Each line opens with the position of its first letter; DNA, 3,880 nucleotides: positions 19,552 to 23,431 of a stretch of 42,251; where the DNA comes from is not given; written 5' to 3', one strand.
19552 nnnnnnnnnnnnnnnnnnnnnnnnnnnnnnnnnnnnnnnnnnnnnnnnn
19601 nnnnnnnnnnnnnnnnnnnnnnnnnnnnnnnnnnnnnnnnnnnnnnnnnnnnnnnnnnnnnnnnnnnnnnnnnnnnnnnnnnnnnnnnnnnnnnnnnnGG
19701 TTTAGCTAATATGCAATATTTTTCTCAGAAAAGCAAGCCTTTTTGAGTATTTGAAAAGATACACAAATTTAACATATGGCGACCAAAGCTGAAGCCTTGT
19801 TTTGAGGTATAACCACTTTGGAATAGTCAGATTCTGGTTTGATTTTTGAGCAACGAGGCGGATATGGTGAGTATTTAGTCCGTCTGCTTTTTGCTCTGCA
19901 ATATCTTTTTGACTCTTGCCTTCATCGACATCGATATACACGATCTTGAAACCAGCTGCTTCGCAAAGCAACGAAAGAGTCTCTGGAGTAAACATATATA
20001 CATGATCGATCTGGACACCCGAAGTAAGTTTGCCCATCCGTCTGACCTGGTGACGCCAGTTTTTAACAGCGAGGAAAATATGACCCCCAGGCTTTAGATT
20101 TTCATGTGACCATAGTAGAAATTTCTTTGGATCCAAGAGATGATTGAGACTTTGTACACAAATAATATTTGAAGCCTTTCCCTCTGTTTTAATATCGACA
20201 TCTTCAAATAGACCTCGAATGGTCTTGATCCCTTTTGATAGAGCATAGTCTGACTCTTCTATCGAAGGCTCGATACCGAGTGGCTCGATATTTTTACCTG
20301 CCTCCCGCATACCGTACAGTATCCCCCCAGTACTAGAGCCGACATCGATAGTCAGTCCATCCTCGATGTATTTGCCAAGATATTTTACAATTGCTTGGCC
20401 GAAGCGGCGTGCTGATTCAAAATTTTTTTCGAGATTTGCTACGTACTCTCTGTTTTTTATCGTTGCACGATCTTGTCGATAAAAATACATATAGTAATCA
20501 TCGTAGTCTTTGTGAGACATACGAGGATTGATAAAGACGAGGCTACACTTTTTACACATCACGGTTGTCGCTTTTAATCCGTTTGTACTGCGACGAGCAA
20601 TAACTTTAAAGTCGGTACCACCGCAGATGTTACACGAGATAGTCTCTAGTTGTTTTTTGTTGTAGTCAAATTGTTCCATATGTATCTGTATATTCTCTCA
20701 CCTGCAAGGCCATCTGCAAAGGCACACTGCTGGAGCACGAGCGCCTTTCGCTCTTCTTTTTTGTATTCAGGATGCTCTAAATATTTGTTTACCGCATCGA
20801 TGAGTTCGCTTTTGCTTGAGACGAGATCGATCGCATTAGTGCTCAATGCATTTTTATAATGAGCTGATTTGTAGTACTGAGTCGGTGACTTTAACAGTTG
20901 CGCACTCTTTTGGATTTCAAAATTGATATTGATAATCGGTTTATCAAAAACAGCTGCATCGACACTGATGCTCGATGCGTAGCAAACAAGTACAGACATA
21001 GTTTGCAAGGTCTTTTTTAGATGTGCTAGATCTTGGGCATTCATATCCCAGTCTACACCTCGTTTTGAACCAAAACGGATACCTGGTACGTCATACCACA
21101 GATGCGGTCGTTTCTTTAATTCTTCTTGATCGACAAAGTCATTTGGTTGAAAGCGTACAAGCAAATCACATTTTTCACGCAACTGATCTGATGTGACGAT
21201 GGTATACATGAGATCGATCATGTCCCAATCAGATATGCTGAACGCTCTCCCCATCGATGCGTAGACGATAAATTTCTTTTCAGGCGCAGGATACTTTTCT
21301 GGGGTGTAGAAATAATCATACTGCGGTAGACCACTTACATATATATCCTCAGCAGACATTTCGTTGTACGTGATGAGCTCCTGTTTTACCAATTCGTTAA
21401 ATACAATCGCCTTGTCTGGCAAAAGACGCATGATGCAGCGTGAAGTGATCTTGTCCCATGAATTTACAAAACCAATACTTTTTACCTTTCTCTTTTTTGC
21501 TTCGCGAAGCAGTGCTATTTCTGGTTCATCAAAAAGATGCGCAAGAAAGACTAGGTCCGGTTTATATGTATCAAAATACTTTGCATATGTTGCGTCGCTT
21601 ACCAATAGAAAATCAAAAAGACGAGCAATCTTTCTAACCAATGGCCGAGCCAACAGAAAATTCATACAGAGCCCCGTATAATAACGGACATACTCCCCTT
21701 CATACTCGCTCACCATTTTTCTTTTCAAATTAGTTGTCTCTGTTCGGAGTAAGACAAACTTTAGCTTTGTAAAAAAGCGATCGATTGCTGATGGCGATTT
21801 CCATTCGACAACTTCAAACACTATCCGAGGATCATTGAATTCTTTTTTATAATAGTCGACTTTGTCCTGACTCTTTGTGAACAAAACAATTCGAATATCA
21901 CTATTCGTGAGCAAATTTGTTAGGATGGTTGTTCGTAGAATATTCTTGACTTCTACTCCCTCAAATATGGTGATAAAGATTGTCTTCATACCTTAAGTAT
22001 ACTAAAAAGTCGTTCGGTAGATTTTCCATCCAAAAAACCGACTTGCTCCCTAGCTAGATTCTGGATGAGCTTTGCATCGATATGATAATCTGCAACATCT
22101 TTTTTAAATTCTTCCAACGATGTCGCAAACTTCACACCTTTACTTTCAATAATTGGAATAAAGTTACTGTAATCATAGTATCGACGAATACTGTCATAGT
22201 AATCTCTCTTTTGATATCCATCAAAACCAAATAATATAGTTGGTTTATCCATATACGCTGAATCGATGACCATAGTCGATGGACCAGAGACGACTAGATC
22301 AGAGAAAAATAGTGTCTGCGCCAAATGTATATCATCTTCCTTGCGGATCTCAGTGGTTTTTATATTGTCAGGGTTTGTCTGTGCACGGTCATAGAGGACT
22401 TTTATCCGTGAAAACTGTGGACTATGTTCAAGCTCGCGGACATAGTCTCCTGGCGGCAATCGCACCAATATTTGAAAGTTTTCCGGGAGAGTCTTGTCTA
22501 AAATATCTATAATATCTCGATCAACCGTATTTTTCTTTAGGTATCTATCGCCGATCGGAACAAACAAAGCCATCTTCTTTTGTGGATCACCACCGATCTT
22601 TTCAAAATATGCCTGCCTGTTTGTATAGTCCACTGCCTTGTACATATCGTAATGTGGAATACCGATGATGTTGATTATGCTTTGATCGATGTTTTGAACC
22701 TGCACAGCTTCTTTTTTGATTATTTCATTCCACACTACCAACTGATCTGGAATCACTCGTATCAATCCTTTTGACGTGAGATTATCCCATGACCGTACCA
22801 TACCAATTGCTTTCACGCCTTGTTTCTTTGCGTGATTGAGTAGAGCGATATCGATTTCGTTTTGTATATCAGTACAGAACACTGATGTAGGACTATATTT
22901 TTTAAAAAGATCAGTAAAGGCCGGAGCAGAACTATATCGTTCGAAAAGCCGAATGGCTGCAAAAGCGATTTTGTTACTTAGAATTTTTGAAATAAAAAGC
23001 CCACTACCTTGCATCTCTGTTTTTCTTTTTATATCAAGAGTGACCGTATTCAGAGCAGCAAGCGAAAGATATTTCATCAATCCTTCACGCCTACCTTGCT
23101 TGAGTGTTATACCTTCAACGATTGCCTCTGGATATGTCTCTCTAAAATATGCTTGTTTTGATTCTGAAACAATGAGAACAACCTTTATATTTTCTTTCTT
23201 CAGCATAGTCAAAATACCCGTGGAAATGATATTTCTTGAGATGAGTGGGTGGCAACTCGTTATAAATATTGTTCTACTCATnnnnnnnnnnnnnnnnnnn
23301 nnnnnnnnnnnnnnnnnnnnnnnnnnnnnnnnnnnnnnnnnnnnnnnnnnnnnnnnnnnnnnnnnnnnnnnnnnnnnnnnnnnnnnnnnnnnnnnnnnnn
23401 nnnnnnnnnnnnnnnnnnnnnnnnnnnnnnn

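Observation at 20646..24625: Tandem triplet of 'SWD(N/K)' GT-B proteins as candidate new nonulosonate (sialyl) transferases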

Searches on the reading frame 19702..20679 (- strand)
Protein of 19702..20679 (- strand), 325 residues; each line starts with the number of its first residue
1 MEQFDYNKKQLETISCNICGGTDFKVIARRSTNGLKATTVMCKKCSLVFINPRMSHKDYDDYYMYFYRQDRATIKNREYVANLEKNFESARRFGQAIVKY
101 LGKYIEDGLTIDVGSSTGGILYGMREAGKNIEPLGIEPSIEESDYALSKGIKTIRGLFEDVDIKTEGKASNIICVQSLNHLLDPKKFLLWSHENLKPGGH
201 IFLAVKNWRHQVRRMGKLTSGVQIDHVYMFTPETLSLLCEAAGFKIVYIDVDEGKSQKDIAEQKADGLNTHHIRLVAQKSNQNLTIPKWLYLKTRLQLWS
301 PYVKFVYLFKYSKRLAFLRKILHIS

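Call 4: search_protein_families(library=pfam, proteins=[window:19702-20679:-], max_evalue=0.01)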
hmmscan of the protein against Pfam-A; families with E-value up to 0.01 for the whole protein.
window:19702-20679:- (325 aa): 4 families
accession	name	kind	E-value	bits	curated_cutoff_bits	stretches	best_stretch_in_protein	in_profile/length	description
PF13489.12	Methyltransf_23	-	1e-16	61.6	27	1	97-247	13-162/164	Methyltransferase domain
PF08242.18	Methyltransf_12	-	7.3e-05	23.9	30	1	111-201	1-98/98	Methyltransferase domain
PF08241.18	Methyltransf_11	-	0.0001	23.3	21.2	1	112-202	2-94/95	Methyltransferase domain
PF13649.12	Methyltransf_25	-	0.0015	19.6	27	0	112-199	3-97/97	Methyltransferase domain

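Call 5: search_protein_families(library=ncbifam, proteins=[window:19702-20679:-], max_evalue=0.01)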
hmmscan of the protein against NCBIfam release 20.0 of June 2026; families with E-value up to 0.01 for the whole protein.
window:19702-20679:- (325 aa): 2 families
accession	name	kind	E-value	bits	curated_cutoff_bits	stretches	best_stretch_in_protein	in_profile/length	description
TIGR04345.1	ovoA_Cterm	equivalog_domain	0.00081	19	170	1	171-245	137-211/242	putative 4-mercaptohistidine N1-methyltransferase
TIGR01983.1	UbiG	equivalog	0.0015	17.9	102.95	1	103-207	46-155/228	bifunctional 2-polyprenyl-6-hydroxyphenol methylase/3-demethylubiquinol 3-O-methyltransferase UbiG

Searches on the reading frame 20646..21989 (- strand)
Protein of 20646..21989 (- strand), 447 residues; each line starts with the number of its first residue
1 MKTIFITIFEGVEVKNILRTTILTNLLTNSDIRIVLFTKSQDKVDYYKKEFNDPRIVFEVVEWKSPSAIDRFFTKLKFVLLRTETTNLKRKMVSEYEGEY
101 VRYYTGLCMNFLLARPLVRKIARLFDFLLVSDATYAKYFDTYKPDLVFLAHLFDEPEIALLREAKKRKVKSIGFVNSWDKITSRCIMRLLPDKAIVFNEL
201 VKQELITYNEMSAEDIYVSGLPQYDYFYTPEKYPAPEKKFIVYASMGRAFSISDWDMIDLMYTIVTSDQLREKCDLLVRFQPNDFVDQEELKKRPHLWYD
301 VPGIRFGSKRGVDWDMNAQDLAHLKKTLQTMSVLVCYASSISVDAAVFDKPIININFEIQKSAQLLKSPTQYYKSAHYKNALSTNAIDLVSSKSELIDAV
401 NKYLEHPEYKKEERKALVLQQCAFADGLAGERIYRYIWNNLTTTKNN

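Call 4: search_protein_families(library=pfam, proteins=[window:20646-21989:-], max_evalue=0.01)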
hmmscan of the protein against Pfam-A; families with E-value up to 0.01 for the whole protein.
window:20646-21989:- (447 aa): 1 family
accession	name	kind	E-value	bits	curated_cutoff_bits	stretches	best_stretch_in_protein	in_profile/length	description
PF04464.20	Glyphos_transf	-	1.7e-08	34.3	22.1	1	317-439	254-367/367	CDP-Glycerol:Poly(glycerophosphate) glycerophosphotransferase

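Call 5: search_protein_families(library=ncbifam, proteins=[window:20646-21989:-], max_evalue=0.01)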
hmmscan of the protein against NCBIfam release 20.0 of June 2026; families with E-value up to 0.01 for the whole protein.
window:20646-21989:- (447 aa): 2 families
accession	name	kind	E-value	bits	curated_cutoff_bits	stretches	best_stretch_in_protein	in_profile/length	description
NF046086.1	BFO_1060_trans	domain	1.5e-07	30.9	200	1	383-438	301-361/365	BFO_1060 family glycosyltransferase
TIGR04396.2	surf_polysacc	subfamily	0.0065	15.7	125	0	125-226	27-136/427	surface carbohydrate biosynthesis protein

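Call 59: find_homologous_proteins(query=window:20646-21989:-)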
Query window:20646-21989:- (447 aa): 658 proteins with E <= 0.001 among 5225 candidates; the best 120 are listed.
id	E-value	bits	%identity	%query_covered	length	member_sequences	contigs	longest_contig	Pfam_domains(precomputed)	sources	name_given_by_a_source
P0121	4.3e-297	1003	100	100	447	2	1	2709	PF04464.21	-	-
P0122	1.5e-281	952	94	100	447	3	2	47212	PF04464.21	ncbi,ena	-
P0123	2.0e-209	714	71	98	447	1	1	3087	PF04464.21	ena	-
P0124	1.1e-199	682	69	99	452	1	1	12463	PF04464.21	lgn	-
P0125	1.4e-199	682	68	98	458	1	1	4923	PF04464.21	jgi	jgi:UDP-N-acetylglucosamine 2-epimerase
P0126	1.4e-199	681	67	98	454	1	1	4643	PF04464.21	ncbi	-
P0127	2.5e-199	681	69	98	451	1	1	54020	PF04464.21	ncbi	-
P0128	3.6e-199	680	67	98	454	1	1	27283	PF04464.21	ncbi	-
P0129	6.7e-199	679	69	98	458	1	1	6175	PF04464.21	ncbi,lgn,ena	-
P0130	3.1e-198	677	69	99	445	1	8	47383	PF04464.21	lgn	-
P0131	6.5e-197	673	68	98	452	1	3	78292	PF04464.21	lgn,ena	-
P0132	1.2e-196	672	67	98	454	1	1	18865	PF04464.21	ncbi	-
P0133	3.0e-196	671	67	98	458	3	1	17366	PF04464.21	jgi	jgi:CDP-glycerol glycerophosphotransferase (TagB/SpsB family)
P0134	7.9e-196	669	67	98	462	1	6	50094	PF04464.21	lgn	-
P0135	1.0e-195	669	68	98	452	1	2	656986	PF04464.21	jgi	jgi:CDP-glycerol glycerophosphotransferase (TagB/SpsB family)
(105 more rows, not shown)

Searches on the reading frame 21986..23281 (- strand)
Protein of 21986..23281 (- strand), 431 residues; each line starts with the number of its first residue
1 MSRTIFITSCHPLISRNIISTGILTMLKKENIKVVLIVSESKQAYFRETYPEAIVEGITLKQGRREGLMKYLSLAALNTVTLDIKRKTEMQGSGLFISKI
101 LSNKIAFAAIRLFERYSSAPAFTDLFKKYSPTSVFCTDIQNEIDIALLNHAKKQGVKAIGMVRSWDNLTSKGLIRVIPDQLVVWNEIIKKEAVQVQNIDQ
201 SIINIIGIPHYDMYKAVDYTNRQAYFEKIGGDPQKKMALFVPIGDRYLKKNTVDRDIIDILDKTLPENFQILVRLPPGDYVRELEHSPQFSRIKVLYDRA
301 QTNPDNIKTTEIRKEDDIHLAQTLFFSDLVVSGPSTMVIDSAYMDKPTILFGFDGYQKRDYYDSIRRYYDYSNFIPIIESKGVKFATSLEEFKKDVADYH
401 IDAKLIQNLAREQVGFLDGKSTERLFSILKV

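Call 4: search_protein_families(library=pfam, proteins=[window:21986-23281:-], max_evalue=0.01)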
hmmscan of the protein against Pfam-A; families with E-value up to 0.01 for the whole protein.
window:21986-23281:- (431 aa): 1 family
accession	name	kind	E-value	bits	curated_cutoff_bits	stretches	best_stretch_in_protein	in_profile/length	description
PF04464.20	Glyphos_transf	-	8.4e-06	25.4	22.1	1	179-427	136-363/367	CDP-Glycerol:Poly(glycerophosphate) glycerophosphotransferase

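Call 5: search_protein_families(library=ncbifam, proteins=[window:21986-23281:-], max_evalue=0.01)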
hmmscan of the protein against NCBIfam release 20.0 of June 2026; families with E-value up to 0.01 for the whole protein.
window:21986-23281:- (431 aa): 3 families
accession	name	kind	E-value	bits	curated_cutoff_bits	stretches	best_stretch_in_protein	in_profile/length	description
NF046086.1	BFO_1060_trans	domain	1.6e-08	34.1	200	1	122-237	39-164/365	BFO_1060 family glycosyltransferase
NF041713.1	Tar_polymTarL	equivalog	3.3e-05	22.7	1000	1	321-426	460-556/562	teichoic acid ribitol-phosphate polymerase TarL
NF041711.1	TagprimaseTarB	equivalog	9.3e-05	21.8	500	0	314-373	255-310/362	teichoic acid glycerol-phosphate primase TarB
